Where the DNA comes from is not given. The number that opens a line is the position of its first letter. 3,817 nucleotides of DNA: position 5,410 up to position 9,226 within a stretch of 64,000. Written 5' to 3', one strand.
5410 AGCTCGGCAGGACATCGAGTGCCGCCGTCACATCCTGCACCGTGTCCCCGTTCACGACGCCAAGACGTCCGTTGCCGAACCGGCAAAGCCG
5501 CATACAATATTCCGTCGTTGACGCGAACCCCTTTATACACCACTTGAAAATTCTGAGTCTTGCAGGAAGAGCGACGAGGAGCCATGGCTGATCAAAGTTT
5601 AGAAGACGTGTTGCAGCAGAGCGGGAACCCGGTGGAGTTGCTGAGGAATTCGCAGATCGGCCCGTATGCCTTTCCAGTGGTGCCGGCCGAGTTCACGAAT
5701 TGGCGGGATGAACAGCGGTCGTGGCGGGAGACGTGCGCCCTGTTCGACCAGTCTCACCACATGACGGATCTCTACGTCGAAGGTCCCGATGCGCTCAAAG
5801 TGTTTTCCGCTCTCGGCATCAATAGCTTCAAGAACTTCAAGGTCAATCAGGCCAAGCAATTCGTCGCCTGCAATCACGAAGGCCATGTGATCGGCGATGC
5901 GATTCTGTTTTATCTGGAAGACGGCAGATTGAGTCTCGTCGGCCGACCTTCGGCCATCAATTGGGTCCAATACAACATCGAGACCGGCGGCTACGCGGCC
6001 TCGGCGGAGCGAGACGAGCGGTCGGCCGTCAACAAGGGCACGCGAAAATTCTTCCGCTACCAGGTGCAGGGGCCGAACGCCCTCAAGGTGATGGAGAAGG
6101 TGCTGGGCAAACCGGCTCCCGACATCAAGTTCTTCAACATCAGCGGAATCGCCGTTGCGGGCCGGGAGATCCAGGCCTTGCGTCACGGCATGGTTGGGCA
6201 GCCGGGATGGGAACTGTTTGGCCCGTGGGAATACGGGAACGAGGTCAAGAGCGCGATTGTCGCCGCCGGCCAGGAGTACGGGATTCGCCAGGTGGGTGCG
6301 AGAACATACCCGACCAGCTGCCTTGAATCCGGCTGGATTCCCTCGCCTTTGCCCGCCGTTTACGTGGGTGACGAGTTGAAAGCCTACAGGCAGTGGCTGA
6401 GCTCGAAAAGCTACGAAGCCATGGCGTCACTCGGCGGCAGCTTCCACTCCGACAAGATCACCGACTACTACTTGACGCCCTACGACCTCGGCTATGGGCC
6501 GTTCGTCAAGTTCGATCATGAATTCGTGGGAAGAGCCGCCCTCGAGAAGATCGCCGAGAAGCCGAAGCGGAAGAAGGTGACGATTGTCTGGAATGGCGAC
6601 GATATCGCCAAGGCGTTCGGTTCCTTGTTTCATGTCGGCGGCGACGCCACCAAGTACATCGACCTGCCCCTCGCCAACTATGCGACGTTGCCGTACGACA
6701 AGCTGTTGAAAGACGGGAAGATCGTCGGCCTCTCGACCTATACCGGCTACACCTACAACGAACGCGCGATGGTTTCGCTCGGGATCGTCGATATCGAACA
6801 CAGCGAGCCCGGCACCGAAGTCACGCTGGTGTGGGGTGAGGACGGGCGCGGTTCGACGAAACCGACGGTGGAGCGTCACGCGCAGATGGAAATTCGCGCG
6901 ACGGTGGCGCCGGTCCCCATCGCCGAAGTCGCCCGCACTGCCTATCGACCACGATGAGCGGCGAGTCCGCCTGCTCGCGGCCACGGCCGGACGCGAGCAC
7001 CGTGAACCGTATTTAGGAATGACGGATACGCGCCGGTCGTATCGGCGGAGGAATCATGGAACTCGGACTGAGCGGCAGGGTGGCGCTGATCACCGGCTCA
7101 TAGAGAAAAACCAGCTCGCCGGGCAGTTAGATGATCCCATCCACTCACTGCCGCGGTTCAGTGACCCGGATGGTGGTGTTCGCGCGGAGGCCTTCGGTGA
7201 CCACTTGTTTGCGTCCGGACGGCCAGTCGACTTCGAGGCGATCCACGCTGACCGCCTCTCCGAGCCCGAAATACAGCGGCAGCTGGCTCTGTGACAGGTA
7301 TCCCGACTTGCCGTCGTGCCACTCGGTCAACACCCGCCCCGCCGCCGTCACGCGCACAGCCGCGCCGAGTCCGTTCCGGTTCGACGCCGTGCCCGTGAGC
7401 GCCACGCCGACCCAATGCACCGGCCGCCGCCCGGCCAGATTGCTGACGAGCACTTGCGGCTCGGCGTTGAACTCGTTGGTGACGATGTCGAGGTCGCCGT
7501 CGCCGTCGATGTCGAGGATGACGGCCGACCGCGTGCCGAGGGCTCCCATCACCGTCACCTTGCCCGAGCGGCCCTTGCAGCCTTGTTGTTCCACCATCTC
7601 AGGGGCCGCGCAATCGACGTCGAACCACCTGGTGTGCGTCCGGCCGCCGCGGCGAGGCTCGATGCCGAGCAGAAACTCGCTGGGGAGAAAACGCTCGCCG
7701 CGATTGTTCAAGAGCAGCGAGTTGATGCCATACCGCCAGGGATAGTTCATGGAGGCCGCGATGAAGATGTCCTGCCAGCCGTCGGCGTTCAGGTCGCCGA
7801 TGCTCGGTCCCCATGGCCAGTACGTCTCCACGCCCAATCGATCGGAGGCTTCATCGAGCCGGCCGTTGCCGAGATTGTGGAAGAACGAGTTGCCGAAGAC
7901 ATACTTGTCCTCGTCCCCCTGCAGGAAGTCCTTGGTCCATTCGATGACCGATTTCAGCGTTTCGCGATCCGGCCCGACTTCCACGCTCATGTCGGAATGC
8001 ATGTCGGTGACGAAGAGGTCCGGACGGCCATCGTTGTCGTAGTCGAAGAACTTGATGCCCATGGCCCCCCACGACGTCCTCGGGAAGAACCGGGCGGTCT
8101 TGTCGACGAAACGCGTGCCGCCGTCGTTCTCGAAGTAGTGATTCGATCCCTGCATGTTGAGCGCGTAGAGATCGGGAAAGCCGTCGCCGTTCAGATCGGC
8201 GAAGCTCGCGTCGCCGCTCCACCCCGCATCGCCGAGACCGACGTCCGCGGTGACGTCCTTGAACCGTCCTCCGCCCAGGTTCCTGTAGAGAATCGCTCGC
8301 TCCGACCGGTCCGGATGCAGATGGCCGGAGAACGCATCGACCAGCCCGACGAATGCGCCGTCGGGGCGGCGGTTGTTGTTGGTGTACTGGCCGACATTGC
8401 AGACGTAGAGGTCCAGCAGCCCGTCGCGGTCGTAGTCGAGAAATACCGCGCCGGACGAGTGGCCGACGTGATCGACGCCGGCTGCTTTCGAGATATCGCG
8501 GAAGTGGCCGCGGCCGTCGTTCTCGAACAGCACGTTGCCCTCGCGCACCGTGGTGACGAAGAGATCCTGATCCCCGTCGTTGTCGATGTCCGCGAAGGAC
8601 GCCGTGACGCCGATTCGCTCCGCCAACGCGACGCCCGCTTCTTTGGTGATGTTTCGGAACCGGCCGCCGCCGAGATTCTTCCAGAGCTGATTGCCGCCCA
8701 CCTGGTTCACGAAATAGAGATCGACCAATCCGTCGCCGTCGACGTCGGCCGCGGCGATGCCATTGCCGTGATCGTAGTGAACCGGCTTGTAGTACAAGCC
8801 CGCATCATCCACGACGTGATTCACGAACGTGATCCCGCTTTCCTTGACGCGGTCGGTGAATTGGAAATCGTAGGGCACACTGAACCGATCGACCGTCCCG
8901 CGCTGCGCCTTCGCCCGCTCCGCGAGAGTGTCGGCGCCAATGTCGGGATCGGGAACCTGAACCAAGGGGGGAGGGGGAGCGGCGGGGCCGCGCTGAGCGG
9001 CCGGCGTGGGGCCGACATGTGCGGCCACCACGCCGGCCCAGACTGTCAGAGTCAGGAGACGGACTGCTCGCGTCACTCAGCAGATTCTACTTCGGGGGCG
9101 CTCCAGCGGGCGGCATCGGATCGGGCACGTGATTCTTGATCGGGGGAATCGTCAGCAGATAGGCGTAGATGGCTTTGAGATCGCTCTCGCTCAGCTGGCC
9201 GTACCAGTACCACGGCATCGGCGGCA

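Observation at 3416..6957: LigM-type O-demethylase paired with the gentisate pathway instead of protocatechuate/gallate cleavage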

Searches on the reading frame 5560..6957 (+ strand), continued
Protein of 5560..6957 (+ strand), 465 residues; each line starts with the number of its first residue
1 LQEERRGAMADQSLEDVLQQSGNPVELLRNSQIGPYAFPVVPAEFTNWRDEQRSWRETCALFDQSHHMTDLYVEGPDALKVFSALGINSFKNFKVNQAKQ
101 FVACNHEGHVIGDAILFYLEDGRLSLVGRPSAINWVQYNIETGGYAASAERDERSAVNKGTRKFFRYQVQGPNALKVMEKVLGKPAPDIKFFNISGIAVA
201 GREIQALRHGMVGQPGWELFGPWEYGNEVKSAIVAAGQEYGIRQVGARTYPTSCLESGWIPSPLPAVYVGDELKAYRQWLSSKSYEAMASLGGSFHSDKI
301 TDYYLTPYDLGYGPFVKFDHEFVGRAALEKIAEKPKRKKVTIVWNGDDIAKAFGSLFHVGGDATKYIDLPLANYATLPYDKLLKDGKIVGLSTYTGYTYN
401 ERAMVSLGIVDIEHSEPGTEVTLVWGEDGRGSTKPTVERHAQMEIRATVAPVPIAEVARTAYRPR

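Call 63: get_annotated_region(hit=H7, flank=9000)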
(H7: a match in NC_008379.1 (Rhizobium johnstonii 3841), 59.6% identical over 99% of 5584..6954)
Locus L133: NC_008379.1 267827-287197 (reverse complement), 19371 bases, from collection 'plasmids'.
description: Rhizobium johnstonii 3841 plasmid pRL9, complete sequence
organism: Rhizobium johnstonii 3841 (NCBI taxid 216596)
taxonomy: Bacteria; Pseudomonadota; Alphaproteobacteria; Hyphomicrobiales; Rhizobiaceae; Rhizobium; Rhizobium johnstonii; Rhizobium johnstonii 3841
host: -; source: -; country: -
typing (MOB-suite, as given by PLSDB): non-mobilizable; replicon rep_cluster_685
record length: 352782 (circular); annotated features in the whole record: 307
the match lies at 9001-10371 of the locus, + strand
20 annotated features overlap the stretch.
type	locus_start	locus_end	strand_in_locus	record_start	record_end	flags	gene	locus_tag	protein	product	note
CDS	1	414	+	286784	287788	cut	-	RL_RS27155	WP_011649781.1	LacI family DNA-binding transcriptional regulator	-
CDS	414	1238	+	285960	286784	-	-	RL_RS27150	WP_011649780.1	inositol monophosphatase family protein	GO:0006020 - inositol metabolic process [Evidence IEA]; GO:0046855 - obsolete inositol phosphate dephosphorylation ...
CDS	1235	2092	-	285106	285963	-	-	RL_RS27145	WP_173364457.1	glycerophosphodiester phosphodiesterase family protein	-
CDS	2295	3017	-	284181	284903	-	-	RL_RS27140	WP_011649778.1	ABC transporter ATP-binding protein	-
CDS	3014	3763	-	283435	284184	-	-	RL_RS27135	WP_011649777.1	ABC transporter ATP-binding protein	-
CDS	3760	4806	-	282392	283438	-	-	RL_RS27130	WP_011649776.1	branched-chain amino acid ABC transporter permease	GO:0015803 - branched-chain amino acid transport [Evidence IEA]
CDS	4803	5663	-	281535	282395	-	-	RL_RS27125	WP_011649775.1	branched-chain amino acid ABC transporter permease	GO:0015803 - branched-chain amino acid transport [Evidence IEA]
CDS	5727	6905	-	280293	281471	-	-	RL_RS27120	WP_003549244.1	ABC transporter substrate-binding protein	-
CDS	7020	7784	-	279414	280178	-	-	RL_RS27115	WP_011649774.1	GntR family transcriptional regulator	-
CDS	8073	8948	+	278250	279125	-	-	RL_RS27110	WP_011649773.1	methylenetetrahydrofolate reductase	GO:0006555 - methionine metabolic process [Evidence IEA]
CDS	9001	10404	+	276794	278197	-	-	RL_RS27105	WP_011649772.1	glycine cleavage system protein T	-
CDS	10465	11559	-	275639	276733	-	-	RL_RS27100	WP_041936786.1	aminotransferase class V-fold PLP-dependent enzyme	-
CDS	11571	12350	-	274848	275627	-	-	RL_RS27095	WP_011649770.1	dipeptide/oligopeptide/nickel ABC transporter ATP-binding protein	-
CDS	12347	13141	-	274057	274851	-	-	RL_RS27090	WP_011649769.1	ABC transporter ATP-binding protein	-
CDS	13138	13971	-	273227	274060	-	-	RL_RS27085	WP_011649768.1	ABC transporter permease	-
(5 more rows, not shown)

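Call 84: search_protein_families(library=ncbifam, proteins=[L052:8001-9395:+, L066:8001-9374:+, L065:8001-9425:+, L056:1729-3117:+, L058:8001-9371:+, L064:8001-9395:+, L074:8001-9395:+, L060:8001-9398:+, L047:8001-9374:+, L013:8001-9386:+], max_evalue=1e-100)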
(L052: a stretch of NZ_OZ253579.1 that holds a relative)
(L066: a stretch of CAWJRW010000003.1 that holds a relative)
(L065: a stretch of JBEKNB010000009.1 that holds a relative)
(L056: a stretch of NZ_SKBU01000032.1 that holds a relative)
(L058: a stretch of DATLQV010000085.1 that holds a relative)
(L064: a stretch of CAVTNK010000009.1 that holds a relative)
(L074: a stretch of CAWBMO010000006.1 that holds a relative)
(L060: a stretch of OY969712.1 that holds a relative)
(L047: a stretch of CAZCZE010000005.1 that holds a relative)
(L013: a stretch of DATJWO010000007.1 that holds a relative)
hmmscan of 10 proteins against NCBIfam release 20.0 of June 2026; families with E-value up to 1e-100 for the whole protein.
L052:8001-9395:+ (464 aa): 2 families
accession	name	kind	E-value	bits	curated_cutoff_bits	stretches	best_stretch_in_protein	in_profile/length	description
NF047633.1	SyrngDmethDesA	equivalog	3.8e-217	721.2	800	1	5-457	1-453/453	syringate O-demethylase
NF047885.1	VanMgalDeMLigM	equivalog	5.6e-201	668.4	580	1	6-462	1-460/461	vanillate/3-O-methylgallate O-demethylase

L066:8001-9374:+ (457 aa): 2 families
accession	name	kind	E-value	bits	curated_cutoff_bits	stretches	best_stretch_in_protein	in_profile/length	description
NF047633.1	SyrngDmethDesA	equivalog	6.4e-226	750.1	800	1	5-455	1-451/453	syringate O-demethylase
NF047885.1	VanMgalDeMLigM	equivalog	4.1e-193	642.5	580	1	6-456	1-454/461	vanillate/3-O-methylgallate O-demethylase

L065:8001-9425:+ (474 aa): 2 families
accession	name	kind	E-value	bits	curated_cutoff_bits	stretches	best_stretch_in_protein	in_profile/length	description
NF047633.1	SyrngDmethDesA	equivalog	3.3e-244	810.4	800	1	5-457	1-453/453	syringate O-demethylase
NF047885.1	VanMgalDeMLigM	equivalog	2e-195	650.1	580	1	6-463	1-461/461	vanillate/3-O-methylgallate O-demethylase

L056:1729-3117:+ (462 aa): 2 families
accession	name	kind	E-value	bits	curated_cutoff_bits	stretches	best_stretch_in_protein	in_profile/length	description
NF047633.1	SyrngDmethDesA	equivalog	1.4e-209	696.3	800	1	9-457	1-451/453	syringate O-demethylase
NF047885.1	VanMgalDeMLigM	equivalog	1.9e-186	620.5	580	1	10-459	1-455/461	vanillate/3-O-methylgallate O-demethylase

L058:8001-9371:+ (456 aa): 2 families
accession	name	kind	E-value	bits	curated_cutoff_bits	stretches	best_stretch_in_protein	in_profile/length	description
NF047633.1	SyrngDmethDesA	equivalog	1e-209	696.7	800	1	5-453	1-451/453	syringate O-demethylase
NF047885.1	VanMgalDeMLigM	equivalog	2.9e-191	636.4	580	1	6-455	1-455/461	vanillate/3-O-methylgallate O-demethylase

L064:8001-9395:+ (464 aa): 2 families
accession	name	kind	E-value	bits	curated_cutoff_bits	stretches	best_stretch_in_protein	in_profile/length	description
NF047633.1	SyrngDmethDesA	equivalog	5.6e-213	707.4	800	1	5-455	1-453/453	syringate O-demethylase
NF047885.1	VanMgalDeMLigM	equivalog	1e-201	670.9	580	1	6-460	1-460/461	vanillate/3-O-methylgallate O-demethylase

L074:8001-9395:+ (464 aa): 2 families
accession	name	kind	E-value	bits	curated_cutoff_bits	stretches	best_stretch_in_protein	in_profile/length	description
NF047633.1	SyrngDmethDesA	equivalog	2.4e-211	702.1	800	1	5-457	1-453/453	syringate O-demethylase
NF047885.1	VanMgalDeMLigM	equivalog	1.4e-204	680.2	580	1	6-462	1-460/461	vanillate/3-O-methylgallate O-demethylase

L060:8001-9398:+ (465 aa): 2 families
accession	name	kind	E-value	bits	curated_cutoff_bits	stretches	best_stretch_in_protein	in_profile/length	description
NF047633.1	SyrngDmethDesA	equivalog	5.5e-206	684.4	800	1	5-462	1-451/453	syringate O-demethylase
NF047885.1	VanMgalDeMLigM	equivalog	5.8e-184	612.3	580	1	6-464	1-455/461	vanillate/3-O-methylgallate O-demethylase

L047:8001-9374:+ (457 aa): 2 families
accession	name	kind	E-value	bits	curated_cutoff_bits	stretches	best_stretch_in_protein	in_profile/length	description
NF047633.1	SyrngDmethDesA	equivalog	1e-207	690.1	800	1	5-454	1-451/453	syringate O-demethylase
NF047885.1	VanMgalDeMLigM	equivalog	4.2e-193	642.4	580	1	6-456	1-455/461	vanillate/3-O-methylgallate O-demethylase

L013:8001-9386:+ (461 aa): 2 families
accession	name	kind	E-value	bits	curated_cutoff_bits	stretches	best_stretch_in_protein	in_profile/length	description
NF047633.1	SyrngDmethDesA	equivalog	2.1e-211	702.3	800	1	5-454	1-451/453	syringate O-demethylase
NF047885.1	VanMgalDeMLigM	equivalog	1.4e-189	630.8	580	1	6-456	1-455/461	vanillate/3-O-methylgallate O-demethylase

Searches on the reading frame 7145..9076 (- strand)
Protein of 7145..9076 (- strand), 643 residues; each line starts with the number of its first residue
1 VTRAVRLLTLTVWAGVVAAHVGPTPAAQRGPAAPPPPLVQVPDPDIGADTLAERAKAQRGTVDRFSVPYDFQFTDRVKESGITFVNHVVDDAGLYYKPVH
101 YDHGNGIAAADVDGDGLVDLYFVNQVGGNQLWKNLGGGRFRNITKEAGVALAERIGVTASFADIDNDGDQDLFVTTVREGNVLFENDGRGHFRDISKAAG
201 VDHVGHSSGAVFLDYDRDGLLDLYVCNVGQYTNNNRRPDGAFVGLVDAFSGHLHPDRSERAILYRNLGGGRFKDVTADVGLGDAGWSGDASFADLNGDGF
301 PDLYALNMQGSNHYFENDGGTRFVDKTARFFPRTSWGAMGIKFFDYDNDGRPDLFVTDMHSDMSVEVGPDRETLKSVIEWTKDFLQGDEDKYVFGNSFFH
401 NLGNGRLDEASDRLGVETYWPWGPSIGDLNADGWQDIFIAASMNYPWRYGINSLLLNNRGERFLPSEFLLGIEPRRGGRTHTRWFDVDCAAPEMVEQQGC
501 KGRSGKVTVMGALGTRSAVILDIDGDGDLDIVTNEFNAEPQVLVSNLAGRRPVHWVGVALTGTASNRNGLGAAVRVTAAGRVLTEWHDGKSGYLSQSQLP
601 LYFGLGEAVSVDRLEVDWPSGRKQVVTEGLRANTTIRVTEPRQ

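Call 3: search_protein_families(library=pfam, proteins=[window:7145-9076:-])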
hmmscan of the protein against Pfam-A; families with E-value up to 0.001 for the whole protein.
window:7145-9076:- (643 aa): 4 families
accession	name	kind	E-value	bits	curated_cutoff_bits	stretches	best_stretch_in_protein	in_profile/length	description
PF13517.12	FG-GAP_3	-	7e-47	158.3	26.9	5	294-356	1-61/61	FG-GAP-like repeat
PF01839.29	FG-GAP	-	1.7e-18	66.5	22.1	0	291-315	6-27/37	FG-GAP repeat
PF07593.17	UnbV_ASPIC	-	1.3e-17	63.8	23.4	1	569-636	1-67/68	ASPIC and UnbV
PF16743.10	PliI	-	0.00073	19.7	27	0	159-180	62-83/123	Periplasmic lysozyme inhibitor of I-type lysozyme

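Call 4: search_protein_families(library=ncbifam, proteins=[window:7145-9076:-], max_evalue=0.001)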
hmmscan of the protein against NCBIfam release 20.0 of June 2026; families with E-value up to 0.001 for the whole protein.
window:7145-9076:- (643 aa): 0 families
